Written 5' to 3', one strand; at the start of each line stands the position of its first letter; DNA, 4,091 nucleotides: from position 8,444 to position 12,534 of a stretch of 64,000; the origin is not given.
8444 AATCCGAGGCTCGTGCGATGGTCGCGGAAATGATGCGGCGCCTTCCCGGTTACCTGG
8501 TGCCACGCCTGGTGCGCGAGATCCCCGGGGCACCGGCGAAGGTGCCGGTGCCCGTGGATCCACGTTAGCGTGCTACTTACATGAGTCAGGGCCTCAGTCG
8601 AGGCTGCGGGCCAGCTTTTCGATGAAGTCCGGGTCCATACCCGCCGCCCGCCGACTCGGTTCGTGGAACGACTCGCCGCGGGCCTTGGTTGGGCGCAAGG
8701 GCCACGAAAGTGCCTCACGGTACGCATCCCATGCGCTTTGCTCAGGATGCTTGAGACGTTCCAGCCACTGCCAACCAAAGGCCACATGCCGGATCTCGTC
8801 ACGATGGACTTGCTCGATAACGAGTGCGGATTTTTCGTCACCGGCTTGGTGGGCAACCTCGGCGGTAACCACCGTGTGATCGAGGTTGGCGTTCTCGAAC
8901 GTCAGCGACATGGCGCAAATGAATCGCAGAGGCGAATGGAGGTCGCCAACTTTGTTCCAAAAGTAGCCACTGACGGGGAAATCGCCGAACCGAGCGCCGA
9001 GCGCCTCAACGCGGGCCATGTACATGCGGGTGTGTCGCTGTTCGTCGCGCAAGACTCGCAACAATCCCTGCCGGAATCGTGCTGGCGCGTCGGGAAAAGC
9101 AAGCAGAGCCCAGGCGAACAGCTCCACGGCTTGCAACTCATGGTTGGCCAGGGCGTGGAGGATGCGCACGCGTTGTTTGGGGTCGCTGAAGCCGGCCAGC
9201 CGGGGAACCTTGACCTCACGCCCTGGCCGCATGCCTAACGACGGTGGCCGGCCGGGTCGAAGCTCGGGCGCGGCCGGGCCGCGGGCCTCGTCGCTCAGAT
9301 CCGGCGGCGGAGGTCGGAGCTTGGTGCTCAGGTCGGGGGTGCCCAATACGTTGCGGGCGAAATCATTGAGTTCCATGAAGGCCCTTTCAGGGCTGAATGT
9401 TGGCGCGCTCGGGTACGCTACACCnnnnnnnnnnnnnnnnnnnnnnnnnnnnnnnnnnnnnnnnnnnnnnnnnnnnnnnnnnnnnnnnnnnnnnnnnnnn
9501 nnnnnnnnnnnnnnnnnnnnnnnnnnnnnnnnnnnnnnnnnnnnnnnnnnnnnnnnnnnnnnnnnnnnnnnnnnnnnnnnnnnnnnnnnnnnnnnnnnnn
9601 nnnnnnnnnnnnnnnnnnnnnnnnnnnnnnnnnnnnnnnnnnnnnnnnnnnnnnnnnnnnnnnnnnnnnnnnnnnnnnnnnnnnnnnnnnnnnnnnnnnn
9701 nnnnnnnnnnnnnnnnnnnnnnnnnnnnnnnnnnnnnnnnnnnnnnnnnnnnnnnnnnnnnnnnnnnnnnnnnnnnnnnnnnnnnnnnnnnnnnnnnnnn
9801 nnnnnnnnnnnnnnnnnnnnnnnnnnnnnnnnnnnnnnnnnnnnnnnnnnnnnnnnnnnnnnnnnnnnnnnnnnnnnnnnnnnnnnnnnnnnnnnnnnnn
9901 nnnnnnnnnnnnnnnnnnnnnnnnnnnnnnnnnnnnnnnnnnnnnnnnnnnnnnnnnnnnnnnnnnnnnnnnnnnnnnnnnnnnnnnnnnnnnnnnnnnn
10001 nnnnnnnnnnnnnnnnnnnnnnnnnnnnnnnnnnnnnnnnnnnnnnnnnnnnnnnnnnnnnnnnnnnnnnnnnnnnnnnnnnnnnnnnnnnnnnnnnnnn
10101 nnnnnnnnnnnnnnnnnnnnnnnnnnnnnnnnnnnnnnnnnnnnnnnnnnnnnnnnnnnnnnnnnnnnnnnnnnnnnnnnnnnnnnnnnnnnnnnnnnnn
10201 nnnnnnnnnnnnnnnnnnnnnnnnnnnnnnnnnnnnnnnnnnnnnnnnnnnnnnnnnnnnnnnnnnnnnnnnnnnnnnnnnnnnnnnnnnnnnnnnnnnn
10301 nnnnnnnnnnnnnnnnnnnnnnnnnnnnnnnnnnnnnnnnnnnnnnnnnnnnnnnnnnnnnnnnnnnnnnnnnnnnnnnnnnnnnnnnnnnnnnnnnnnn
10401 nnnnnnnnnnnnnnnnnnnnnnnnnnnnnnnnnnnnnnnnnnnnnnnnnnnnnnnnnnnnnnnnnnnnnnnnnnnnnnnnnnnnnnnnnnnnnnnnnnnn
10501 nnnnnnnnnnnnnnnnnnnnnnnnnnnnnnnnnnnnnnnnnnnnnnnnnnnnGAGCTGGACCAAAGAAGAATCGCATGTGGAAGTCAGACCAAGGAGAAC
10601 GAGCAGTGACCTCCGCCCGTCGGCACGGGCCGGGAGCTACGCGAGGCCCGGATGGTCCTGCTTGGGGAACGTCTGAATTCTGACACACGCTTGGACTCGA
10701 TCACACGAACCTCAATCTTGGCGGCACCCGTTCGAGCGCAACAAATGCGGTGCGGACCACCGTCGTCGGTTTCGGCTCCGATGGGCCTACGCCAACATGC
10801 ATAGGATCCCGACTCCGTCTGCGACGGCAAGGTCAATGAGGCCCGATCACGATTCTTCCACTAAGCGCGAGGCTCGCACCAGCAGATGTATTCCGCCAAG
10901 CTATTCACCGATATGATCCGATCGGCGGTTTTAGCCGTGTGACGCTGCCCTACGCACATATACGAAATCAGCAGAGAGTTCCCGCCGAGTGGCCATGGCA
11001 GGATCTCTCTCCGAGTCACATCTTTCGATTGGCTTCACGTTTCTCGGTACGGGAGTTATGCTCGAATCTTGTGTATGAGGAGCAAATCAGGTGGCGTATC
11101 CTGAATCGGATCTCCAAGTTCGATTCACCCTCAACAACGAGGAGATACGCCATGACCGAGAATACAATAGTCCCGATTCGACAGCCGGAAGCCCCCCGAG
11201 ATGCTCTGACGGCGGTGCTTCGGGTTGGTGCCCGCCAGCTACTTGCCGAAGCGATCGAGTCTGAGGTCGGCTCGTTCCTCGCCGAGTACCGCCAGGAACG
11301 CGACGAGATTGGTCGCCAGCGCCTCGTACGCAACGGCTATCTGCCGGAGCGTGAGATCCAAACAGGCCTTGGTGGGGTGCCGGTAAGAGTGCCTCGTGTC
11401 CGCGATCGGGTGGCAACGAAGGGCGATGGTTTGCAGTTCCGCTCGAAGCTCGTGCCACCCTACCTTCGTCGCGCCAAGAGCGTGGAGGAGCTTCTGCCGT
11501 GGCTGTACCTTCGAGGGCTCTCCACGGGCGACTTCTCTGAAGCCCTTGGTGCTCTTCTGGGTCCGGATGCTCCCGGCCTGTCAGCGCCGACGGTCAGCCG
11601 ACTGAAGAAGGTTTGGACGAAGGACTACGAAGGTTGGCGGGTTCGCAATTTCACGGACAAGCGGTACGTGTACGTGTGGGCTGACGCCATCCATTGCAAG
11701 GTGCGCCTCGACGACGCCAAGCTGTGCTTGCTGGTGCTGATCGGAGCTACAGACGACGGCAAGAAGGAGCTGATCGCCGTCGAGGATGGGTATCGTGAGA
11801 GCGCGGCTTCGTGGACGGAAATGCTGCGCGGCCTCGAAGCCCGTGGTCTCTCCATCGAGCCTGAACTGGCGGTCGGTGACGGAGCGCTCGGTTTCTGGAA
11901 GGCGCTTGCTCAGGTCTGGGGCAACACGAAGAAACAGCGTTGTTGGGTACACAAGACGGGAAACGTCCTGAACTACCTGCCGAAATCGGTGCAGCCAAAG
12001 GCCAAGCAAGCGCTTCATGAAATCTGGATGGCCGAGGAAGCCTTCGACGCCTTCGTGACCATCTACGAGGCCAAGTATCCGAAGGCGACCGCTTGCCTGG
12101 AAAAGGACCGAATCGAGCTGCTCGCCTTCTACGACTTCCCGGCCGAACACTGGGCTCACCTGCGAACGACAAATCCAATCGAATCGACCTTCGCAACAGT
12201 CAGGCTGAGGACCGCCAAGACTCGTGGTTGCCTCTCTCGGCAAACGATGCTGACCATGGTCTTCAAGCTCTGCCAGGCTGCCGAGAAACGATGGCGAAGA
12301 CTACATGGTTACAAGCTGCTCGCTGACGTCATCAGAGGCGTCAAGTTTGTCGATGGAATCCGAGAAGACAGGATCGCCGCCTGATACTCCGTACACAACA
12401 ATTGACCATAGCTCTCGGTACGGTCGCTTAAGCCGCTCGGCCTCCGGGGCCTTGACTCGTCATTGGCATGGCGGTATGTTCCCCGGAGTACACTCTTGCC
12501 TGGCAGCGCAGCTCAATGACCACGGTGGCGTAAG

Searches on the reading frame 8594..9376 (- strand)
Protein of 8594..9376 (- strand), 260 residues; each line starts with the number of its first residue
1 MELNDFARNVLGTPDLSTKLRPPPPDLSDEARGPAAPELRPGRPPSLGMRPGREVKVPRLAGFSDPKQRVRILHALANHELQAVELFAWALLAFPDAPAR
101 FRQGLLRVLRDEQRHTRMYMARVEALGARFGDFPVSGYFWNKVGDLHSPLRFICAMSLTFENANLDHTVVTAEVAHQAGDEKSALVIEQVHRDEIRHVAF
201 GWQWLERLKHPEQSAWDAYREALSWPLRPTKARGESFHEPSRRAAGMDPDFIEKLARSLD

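Call 3: search_protein_families(library=pfam, proteins=[window:8594-9376:-], max_evalue=0.1)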
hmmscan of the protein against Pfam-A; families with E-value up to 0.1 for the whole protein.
window:8594-9376:- (260 aa): 1 family
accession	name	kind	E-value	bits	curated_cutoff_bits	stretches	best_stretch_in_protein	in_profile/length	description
PF04305.20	DUF455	-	8e-54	183.3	34.3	1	35-253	31-247/247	Protein of unknown function (DUF455)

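Call 77: list_cluster_members(proteins=[P0001, window:8594-9376:-, window:9425-10552:+, window:16354-17766:+, window:17770-18438:+, window:21868-22860:-, window:27478-28605:-, window:29035-30372:-, window:30873-32522:-, window:11152-12384:+])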
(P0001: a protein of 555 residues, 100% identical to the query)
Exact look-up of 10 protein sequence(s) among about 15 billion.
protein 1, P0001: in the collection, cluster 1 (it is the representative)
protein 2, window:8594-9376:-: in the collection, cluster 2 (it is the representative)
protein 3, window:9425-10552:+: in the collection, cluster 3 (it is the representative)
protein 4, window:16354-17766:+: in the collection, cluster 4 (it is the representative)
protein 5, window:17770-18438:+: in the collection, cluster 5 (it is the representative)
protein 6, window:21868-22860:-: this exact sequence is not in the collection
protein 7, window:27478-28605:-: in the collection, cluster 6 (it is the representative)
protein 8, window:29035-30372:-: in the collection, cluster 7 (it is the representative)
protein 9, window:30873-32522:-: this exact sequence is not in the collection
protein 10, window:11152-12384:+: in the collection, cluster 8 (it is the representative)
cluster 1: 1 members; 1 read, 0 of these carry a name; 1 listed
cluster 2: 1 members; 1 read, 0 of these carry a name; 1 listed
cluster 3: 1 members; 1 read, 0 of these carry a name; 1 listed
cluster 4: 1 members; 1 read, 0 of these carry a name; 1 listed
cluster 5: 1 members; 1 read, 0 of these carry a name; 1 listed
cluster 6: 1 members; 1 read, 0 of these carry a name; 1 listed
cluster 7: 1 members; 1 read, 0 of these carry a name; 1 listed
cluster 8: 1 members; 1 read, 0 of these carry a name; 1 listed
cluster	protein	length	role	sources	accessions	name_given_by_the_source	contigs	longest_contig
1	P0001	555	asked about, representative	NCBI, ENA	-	-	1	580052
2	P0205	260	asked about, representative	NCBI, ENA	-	-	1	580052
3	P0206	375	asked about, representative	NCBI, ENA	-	-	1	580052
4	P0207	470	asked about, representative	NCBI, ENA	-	-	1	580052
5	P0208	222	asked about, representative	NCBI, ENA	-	-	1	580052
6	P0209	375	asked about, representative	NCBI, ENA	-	-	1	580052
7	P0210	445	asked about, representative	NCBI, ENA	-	-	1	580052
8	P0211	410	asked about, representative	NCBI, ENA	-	-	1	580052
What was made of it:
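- Tried and rejected: All window proteins looked up are singletons without names on one 580-kb NCBI/ENA contig (call 77).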

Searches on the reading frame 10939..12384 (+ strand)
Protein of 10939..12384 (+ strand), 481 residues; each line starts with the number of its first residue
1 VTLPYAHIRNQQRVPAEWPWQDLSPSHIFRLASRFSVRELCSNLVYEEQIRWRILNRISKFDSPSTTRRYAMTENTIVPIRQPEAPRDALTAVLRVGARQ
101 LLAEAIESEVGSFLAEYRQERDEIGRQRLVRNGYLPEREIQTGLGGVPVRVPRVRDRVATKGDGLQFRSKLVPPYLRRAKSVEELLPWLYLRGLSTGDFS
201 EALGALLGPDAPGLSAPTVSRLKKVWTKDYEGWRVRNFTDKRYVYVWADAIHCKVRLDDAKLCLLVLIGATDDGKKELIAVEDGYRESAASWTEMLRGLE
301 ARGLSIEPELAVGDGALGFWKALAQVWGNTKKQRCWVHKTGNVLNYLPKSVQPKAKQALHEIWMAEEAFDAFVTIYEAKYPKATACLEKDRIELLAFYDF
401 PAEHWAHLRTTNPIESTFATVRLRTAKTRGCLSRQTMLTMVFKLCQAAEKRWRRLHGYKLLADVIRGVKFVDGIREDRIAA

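Call 3: search_protein_families(library=pfam, proteins=[window:10939-12384:+], max_evalue=0.1)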
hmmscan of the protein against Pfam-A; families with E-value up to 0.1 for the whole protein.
window:10939-12384:+ (481 aa): 1 family
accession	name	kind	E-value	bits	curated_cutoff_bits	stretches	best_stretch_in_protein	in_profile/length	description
PF00872.24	Transposase_mut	-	4.9e-56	190.7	21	1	93-453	25-377/379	Transposase, Mutator family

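Call 21: search_protein_families(library=ncbifam, proteins=[window:10939-12384:+], max_evalue=0.1)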
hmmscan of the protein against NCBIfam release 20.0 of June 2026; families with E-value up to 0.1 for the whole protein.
window:10939-12384:+ (481 aa): 4 families
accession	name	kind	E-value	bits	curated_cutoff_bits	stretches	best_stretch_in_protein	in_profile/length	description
NF033543.2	transpos_IS256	equivalog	3.9e-90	302.3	150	1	113-446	4-336/338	IS256 family transposase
NF041731.2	transpos_ISH6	equivalog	3e-14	52.6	240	3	238-347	168-270/414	ISH6 family transposase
NF033544.1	transpos_IS1249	exception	2.4e-13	50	300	1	233-361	83-195/382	IS1249 family transposase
NF048019.1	IS256_Zn_var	equivalog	0.06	12.6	150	0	272-387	108-219/304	IS256 family transposase, variant Zn-binding type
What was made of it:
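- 11047..12421 (+): Adjacent IS256-family insertion sequence, a neighbour and not part of the gene. Imperfect inverted repeats at 11047-11103 and 12369-12421. Transposase at 11152..12384 (410 aa). Pfam and NCBIfam matches (calls 3, 21).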
